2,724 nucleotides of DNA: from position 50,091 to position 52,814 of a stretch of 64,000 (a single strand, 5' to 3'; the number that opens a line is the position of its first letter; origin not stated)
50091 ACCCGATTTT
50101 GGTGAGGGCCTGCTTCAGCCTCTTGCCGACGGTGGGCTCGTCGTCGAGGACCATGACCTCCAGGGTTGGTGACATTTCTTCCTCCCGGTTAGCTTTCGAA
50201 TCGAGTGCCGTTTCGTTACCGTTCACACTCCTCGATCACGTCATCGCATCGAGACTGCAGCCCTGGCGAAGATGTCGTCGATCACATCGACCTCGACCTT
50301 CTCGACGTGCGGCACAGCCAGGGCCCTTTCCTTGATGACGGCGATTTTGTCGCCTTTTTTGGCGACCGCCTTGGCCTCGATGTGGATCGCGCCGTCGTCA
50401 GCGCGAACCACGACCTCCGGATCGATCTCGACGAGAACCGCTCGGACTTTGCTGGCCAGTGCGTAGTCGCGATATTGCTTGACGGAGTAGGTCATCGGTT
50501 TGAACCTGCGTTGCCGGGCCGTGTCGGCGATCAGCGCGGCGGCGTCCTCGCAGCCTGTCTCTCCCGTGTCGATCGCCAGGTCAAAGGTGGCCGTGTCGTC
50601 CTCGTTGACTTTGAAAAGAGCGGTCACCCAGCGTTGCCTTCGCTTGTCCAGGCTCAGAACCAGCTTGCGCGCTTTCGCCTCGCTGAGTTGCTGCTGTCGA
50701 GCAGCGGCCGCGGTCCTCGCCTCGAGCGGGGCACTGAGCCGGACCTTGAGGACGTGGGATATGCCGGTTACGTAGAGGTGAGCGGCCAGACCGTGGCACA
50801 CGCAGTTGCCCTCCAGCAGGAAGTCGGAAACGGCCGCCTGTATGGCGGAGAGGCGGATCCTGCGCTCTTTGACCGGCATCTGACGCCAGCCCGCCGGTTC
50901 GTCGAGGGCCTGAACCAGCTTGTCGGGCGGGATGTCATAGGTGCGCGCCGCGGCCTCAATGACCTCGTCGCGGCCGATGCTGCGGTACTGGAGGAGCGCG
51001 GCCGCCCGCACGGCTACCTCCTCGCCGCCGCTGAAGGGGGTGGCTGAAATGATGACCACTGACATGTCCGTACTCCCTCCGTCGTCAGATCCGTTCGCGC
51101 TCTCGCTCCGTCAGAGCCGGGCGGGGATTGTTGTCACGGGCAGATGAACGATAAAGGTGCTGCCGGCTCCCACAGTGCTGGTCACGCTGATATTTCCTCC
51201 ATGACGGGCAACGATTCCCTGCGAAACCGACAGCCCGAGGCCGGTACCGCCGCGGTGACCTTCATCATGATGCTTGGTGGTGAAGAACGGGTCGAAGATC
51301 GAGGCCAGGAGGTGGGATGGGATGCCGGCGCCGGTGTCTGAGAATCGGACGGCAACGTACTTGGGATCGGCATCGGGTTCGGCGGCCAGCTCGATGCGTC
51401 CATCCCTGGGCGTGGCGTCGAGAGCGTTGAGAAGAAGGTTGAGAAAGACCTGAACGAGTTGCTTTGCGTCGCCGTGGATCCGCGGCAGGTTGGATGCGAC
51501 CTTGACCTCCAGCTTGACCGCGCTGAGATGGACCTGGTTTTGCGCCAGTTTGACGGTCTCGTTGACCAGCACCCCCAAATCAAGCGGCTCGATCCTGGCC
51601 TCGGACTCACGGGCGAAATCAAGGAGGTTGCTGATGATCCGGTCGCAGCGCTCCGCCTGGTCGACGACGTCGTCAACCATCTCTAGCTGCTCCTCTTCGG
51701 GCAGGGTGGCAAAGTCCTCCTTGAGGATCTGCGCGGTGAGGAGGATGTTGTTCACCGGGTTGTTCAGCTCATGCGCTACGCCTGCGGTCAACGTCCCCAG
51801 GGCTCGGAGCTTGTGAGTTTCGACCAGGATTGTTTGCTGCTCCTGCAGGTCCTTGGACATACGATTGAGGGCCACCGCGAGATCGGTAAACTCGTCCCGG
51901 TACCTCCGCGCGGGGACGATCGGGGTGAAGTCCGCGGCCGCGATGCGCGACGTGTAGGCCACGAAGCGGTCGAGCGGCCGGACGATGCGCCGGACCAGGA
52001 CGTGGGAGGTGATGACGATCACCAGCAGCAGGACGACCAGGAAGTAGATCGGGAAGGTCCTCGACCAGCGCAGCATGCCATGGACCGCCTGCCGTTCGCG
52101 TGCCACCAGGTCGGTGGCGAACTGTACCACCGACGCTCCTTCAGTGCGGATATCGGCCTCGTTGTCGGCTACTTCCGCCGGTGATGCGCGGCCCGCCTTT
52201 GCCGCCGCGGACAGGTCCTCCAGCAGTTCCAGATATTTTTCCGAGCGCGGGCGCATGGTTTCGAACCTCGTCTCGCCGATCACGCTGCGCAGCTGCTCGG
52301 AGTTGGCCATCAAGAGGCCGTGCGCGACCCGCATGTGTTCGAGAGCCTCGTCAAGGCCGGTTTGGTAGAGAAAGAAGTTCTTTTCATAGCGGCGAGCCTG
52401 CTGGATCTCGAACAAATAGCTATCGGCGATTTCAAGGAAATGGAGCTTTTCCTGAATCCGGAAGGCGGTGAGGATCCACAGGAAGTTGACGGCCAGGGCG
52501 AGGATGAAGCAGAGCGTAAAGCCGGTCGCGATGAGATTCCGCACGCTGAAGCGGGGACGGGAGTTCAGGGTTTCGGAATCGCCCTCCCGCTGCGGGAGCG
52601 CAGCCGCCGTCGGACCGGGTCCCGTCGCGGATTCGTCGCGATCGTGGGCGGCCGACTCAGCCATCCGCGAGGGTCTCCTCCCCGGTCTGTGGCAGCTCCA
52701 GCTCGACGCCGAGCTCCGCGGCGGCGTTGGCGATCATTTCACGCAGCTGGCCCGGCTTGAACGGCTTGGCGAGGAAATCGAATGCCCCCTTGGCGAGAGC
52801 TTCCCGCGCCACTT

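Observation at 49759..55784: Candidate uncharacterised signalling/transport module: TSUP permease + HAMP histidine kinase + two REC-only regulators + two cytidylate-kinase-like proteins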

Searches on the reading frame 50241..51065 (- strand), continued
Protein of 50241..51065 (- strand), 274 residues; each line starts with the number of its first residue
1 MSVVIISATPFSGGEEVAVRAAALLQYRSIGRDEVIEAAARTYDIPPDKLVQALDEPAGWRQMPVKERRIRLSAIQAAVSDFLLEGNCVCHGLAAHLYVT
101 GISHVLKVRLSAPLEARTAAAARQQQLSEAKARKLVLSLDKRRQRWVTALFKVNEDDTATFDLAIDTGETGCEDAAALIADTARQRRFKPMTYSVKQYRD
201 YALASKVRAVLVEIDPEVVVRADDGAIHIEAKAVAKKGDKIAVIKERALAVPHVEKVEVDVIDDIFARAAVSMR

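Call 27: search_solved_structures(query=A1, max_evalue=1, show_alignments=2)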
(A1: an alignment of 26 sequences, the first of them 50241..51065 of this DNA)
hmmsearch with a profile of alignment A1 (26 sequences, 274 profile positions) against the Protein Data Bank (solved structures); distinct sequences matched with E-value up to 1: 3.
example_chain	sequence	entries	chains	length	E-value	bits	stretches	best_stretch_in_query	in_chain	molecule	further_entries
3hdt_A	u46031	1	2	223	1.8e-08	37.3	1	75-184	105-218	putative kinase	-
3fdi_A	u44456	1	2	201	1.7e-07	34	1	109-185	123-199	uncharacterized protein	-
8rjx_A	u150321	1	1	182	0.022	17.2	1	189-258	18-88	Osmotically-inducible protein Y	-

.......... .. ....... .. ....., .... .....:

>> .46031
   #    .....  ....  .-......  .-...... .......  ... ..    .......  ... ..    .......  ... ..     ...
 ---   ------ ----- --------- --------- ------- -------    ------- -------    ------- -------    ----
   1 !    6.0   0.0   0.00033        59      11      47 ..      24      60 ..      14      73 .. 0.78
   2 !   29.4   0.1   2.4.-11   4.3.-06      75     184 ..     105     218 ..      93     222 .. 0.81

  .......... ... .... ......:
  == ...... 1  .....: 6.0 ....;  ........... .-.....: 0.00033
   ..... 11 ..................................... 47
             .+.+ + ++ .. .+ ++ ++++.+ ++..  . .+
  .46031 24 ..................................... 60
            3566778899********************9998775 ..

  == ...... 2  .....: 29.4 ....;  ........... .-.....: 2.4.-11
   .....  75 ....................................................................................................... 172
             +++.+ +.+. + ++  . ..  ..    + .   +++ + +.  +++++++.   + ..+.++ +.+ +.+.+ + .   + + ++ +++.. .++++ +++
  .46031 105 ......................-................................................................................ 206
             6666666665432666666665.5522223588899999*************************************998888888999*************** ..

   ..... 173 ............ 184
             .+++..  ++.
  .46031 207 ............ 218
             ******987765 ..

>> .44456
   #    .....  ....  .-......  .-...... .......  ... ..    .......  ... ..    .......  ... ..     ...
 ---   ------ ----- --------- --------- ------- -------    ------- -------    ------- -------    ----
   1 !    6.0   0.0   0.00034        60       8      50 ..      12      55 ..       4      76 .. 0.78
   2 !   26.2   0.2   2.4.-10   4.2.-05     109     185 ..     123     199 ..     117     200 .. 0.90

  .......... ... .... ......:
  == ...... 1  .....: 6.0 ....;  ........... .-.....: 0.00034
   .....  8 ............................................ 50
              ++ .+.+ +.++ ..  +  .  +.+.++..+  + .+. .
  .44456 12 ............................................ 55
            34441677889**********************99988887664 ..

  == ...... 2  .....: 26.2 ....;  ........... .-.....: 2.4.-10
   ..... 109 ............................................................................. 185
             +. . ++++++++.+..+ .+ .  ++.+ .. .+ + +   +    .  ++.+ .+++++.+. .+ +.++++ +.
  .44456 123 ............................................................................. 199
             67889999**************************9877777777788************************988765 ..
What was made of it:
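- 50241..51065 (-): CKsol: a soluble pseudo-kinase with an NMP-kinase-like domain (1-185, no Walker A), a BON-like domain (192-262) and a conserved disordered C-terminal tail ending ..SMR. Profile match to OsmY BON at E 0.022 (call 27).
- Closest known: Cytidylate_kin2 family. Different: 3hdt and 3fdi are single-domain structural-genomics proteins of Firmicutes with a GSGG loop and no known function (call 27).
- Checked: A profile of the g5 family matches OsmY at E 0.022 (call 27).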

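Call 35: predict_structure(alignment_id=A1)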
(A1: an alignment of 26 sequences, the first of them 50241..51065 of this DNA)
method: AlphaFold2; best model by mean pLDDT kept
length: 274 residues; sequences in the alignment: 26
mean_pLDDT: 88.3   pTM: 0.85
mean pLDDT of the five models: 88.3, 87.8, 86.7, 86.1, 84.8
residues with pLDDT >= 90: 174; 70-90: 77; 50-70: 14; < 50: 9
segments of 3 or more residues with pLDDT < 50: 267-272
pLDDT, mean of each block of 10 residues (from residue 1): 91 95 97 96 94 70 82 94 92 85 91 95 96 94 84 85 92 96 93 90 96 89 94 65 93 94 57 47
secondary structure, 60 per line:
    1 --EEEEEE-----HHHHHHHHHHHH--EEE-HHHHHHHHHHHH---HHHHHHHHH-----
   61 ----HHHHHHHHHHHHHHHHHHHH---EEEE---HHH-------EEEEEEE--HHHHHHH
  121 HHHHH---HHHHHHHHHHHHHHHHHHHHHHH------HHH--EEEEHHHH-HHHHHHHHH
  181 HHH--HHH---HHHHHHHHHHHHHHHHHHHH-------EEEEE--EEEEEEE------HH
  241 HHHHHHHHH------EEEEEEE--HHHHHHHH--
elements in order: E3-8 H14-25 E28-30 H32-43 H47-55 H65-84 E88-91 E105-111 H114-125 H129-151 E163-166 H167-170 H172-183 H192-211 E219-223 E226-232 H239-249 E256-262 H265-272
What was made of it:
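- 50241..51065 (-): Model pLDDT 88.3 (call 35).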

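Call 38: fold_search(model_id=the predicted structure, library=pdb)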
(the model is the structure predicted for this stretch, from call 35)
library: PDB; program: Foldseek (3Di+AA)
matches with E <= 10: 928; with E <= 0.001: 82
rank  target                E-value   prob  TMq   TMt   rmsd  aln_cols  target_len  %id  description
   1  3hdt_A                2.4e-09  1.00  0.53  0.82   2.9       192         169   16  Crystal structure of putative kinase from Clostridium symbiosum ATCC 14940 (released 2009-05-26)
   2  3fdi_B                2.2e-08  1.00  0.51  0.75   5.7       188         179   18  Crystal structure of uncharacterized protein from Eubacterium ventriosum ATCC 27560. (released 2009-01-20)
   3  3fdi_A                6.9e-08  1.00  0.52  0.85   2.9       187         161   16  Crystal structure of uncharacterized protein from Eubacterium ventriosum ATCC 27560. (released 2009-01-20)
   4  7ckj                  3.5e-06  1.00  0.41  0.52   9.2       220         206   20  Crystal structure of CMP kinase in complex with CMP from Thermus thermophilus HB8 (released 2020-07-29)
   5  3akc                  1.1e-05  1.00  0.41  0.51   9.3       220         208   20  Crystal structure of CMP kinase in complex with CDP and ADP from Thermus thermophilus HB8 (released 2011-07-06)
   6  3akd                  1.8e-05  1.00  0.38  0.50   9.5       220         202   19  Crystal structure of CMP kinase in complex with CDP from Thermus thermophilus HB8 (released 2011-07-06)
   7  4die_A                1.8e-05  1.00  0.38  0.48   9.5       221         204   18  Crystal structure of a cytidylate kinase CmK from Mycobacterium abscessus bound to cytidine-5'-monophosphate (released 2012-02-08)
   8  2h92_A                2.3e-05  1.00  0.46  0.57   8.1       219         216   13  Crystal Structure of Staphylococcus aureus Cytidine Monophosphate Kinase in complex with cytidine-5'-monophosphate (released 2006-08-08)
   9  3w90                  2.3e-05  1.00  0.40  0.54   9.9       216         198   20  Crystal structure of CMP kinase from Thermus thermophilus HB8 (released 2013-09-25)
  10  2cmk                  3.9e-05  1.00  0.42  0.51   9.5       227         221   14  CYTIDINE MONOPHOSPHATE KINASE IN COMPLEX WITH CYTIDINE-DI-PHOSPHATE (released 1999-09-20)
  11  4die_C                3.9e-05  1.00  0.40  0.49   9.3       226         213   18  Crystal structure of a cytidylate kinase CmK from Mycobacterium abscessus bound to cytidine-5'-monophosphate (released 2012-02-08)
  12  3r8c_A                4.9e-05  1.00  0.34  0.44   9.9       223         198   16  Crystal structure of cytidylate kinase (Cmk) from Mycobacterium abscessus (released 2011-03-30)
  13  1kdo_A                5.1e-05  1.00  0.43  0.51   9.8       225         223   15  CYTIDINE MONOPHOSPHATE KINASE FROM E. COLI IN COMPLEX WITH CYTIDINE MONOPHOSPHATE (released 2002-01-22)
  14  3r8c_B                6.1e-05  1.00  0.37  0.47   9.6       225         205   17  Crystal structure of cytidylate kinase (Cmk) from Mycobacterium abscessus (released 2011-03-30)
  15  4y0a                  7.2e-05  1.00  0.39  0.54   5.8       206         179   14  Shikimate kinase from Acinetobacter baumannii in complex with shikimate (released 2015-08-12)
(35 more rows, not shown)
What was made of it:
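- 50241..51065 (-): Foldseek hits 3hdt/3fdi, then CMP kinases (call 38).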

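Call 55: find_homologous_proteins(query=L087:7274-9100:+, max_evalue=1e-100)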
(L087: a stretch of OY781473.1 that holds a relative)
Query L087:7274-9100:+ (609 aa): 7670 proteins with E <= 1e-100 among 8000 candidates; the best 120 are listed.
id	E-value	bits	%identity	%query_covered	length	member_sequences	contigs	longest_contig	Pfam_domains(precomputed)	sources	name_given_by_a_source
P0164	0.0e+0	1300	99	100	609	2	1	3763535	PF00939.26,PF02080.27,PF03600.23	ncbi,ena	-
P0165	0.0e+0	1252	96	100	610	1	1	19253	PF00939.26,PF02080.27,PF03600.23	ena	-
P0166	0.0e+0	1245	96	100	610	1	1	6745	PF00939.26,PF02080.27,PF03600.23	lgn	-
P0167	0.0e+0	1244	96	100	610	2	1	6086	PF00939.26,PF02080.27,PF03600.23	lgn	-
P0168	0.0e+0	1139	87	100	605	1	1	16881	PF00939.26,PF02080.27,PF03600.23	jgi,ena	-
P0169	0.0e+0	1137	88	100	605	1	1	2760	PF00939.26,PF02080.27,PF03600.23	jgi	-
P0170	0.0e+0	1136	87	100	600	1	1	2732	PF00939.26,PF02080.27,PF03600.23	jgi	-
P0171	0.0e+0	1134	87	100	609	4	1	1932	PF00939.26,PF02080.27,PF03600.23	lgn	-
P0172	0.0e+0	1133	86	100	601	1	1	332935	PF00939.26,PF02080.27,PF03600.23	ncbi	-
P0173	0.0e+0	1129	86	100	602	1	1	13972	PF00939.26,PF02080.27,PF03600.23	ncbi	-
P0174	0.0e+0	1129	87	100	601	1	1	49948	PF00939.26,PF02080.27,PF03600.23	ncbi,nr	ncbi:MAG: SLC13 family permease [Desulfobacterium sp.]|nr:SLC13 family permease [Desulfobacterium sp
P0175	0.0e+0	1126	86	100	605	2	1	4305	PF00939.26,PF02080.27,PF03600.23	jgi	jgi:di/tricarboxylate transporter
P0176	0.0e+0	1126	86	100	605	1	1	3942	PF00939.26,PF02080.27,PF03600.23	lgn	-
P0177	0.0e+0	1123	86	100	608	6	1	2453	PF00939.26,PF02080.27,PF03600.23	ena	-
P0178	0.0e+0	1122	86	100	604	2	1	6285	PF00939.26,PF02080.27,PF03600.23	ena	-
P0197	0.0e+0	1068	81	100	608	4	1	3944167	PF00939.26,PF02080.27,PF03600.23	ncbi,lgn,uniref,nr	ncbi:SLC13 family permease [Desulfosudis oleivorans]|uniref:TrkA-C domain protein n=1 Tax=Desulfosud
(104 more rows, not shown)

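Call 56: find_encoding_contigs(protein=P0197, flank=10000, max_places=1)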
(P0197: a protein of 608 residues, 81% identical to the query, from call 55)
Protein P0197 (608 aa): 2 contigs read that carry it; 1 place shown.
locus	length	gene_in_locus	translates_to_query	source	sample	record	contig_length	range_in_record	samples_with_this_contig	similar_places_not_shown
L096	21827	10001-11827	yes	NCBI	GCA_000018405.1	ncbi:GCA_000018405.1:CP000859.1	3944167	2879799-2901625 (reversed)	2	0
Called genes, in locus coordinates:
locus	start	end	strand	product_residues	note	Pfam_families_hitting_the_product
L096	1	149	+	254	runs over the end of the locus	PF01346:FKBP_N, PF00254:FKBP_C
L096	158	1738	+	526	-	PF02366:PMT (weak)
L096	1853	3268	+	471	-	PF02310:B12-binding, PF04055:Radical_SAM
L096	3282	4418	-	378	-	PF03214:RGP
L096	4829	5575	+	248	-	PF00535:Glycos_transf_2, PF13641:Glyco_tranf_2_3, PF12804:NTP_transf_3 (weak)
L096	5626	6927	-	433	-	PF00732:GMC_oxred_N, PF00890:FAD_binding_2 (weak), PF01266:DAO (faint), PF01494:FAD_binding_3 (faint), PF07992:Pyr_redox_2 (faint), PF13450:NAD_binding_8 (faint), PF05199:GMC_oxred_C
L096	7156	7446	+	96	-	PF00392:GntR, PF08279:HTH_11 (faint), PF13412:HTH_24 (faint)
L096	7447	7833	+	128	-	PF07729:FCD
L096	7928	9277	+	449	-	PF00072:Response_reg, PF00158:Sigma54_activat, PF14532:Sigma54_activ_2, PF07728:AAA_5 (weak), PF25601:AAA_lid_14, PF02954:HTH_8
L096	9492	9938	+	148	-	-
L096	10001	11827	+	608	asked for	PF03600:CitMHS, PF02080:TrkA_C, PF00939:Na_sulph_symp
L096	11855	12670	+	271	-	PF13189:Cytidylate_kin2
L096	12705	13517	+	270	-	PF13189:Cytidylate_kin2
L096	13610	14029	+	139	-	PF00072:Response_reg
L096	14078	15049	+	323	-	-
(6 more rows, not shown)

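Call 70: search_protein_families(library=padloc, proteins=[window:50241-51065:-], max_evalue=0.001)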
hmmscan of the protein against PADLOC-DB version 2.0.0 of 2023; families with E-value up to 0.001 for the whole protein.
window:50241-51065:- (274 aa): 0 families

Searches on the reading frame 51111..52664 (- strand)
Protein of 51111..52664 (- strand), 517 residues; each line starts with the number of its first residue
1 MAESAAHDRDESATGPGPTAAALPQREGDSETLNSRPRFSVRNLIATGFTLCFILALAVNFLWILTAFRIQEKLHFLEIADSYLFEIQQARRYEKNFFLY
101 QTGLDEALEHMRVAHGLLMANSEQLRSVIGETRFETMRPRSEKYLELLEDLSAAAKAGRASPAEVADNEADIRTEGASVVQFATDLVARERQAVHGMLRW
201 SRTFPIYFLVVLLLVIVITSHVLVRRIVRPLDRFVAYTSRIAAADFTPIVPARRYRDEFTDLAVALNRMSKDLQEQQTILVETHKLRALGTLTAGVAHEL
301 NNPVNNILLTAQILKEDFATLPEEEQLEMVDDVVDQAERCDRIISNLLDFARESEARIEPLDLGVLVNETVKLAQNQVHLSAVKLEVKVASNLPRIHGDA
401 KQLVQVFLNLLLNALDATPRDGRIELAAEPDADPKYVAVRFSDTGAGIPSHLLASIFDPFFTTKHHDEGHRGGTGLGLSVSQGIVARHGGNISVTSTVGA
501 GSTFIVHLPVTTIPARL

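Call 3: search_protein_families(library=pfam, proteins=[window:51111-52664:-], max_evalue=0.01)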
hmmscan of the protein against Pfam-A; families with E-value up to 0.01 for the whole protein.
window:51111-52664:- (517 aa): 3 families
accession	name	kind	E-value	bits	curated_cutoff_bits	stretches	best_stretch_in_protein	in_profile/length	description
PF02518.31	HATPase_c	-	1.3e-27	96.8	26.4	1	398-511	1-110/111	Histidine kinase-, DNA gyrase B-, and HSP90-like ATPase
PF00512.31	HisKA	-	2.1e-16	60.1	26.9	1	289-353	2-63/66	His Kinase A (phospho-acceptor) domain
PF00672.30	HAMP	-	1.2e-11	45.2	25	1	222-275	1-53/53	HAMP domain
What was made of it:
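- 51111..52664 (-): Sensor histidine kinase. Layout: TM1, a helical periplasmic domain of about 135 aa with no family assignment, TM2, HAMP, HisKA, HATPase_c. Pfam HAMP/HisKA/HATPase_c (call 3).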

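Call 4: search_protein_families(library=ncbifam, proteins=[window:51111-52664:-], max_evalue=0.01)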
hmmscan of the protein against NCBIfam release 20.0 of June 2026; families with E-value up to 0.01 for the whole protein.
window:51111-52664:- (517 aa): 95 families (the best 25 are shown)
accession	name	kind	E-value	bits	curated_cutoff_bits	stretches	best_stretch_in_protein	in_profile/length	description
NF008468.0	PRK11360.1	equivalog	5.5e-63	213.3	646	1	275-511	382-609/616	two-component system sensor histidine kinase AtoS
NF007688.0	PRK10364.1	equivalog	2.7e-53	181.4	479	1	269-511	220-452/460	two-component system sensor histidine kinase ZraS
NF010411.0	PRK13837.1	equivalog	3.4e-49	167.6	647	1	263-512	424-677/828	two-component system VirA-like sensor kinase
NF052574.1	HisKinEspCMyxo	equivalog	9.2e-46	156.4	1200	1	255-511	384-638/785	serine histidine kinase EspC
NF038348.1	T2SS_HK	subfamily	2.6e-45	154.9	450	2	327-510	398-573/574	histidine kinase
NF008312.0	PRK11100.1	equivalog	5e-42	144.3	356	1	187-508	166-472/477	two-component system sensor histidine kinase CreC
NF052573.1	HisKinEspAMyxo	equivalog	2.9e-41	141.3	1400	1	268-512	363-613/755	serine histidine kinase EspA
NF046044.1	PnpS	equivalog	2e-40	139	400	1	294-509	175-390/390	two-component system histidine kinase PnpS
NF047466.1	hybrid_RR_LvrB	exception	1.8e-38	132.7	500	1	251-510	114-376/377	hybrid histidine kinase/response regulator LvrB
TIGR02956.1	TMAO_torS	equivalog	1.1e-36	126.4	676.5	1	288-511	463-683/967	TMAO reductase system sensor histidine kinase/response regulator TorS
NF046020.1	HisKinCckABruc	equivalog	1.2e-36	125.9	1000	1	279-510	470-707/868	cell cycle histidine kinase CckA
NF033092.0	HK_WalK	equivalog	2.9e-36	125.2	725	2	294-510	377-594/594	cell wall metabolism sensor histidine kinase WalK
NF040691.1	MtrAB_MtrB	equivalog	6.3e-36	124.4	450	1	124-511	116-493/507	MtrAB system histidine kinase MtrB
NF006800.0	PRK09303.1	equivalog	1.2e-35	123.3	342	1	283-511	145-378/383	histidine kinase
NF046026.1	HisKinCckACaul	equivalog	1.2e-35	122.8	1000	1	278-512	291-534/678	cell cycle histidine kinase CckA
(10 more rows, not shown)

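Call 70: search_protein_families(library=padloc, proteins=[window:51111-52664:-], max_evalue=0.001)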
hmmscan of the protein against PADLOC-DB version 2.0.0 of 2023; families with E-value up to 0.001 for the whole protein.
window:51111-52664:- (517 aa): 0 families

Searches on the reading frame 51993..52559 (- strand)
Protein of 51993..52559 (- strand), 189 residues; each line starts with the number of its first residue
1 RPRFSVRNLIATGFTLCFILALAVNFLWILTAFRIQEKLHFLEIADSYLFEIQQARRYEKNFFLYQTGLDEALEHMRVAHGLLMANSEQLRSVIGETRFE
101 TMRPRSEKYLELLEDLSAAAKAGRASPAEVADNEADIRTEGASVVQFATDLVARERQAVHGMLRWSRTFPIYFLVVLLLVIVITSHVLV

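Call 67: search_protein_families(library=pfam, max_evalue=10, proteins=[window:51993-52559:-])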
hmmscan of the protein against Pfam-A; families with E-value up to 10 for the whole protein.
seq(189 aa): 1 family
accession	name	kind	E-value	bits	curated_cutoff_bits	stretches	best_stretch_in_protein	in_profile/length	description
PF04790.18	Sarcoglycan_1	-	1.7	8.3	32.5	0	16-49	21-53/259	Sarcoglycan complex subunit protein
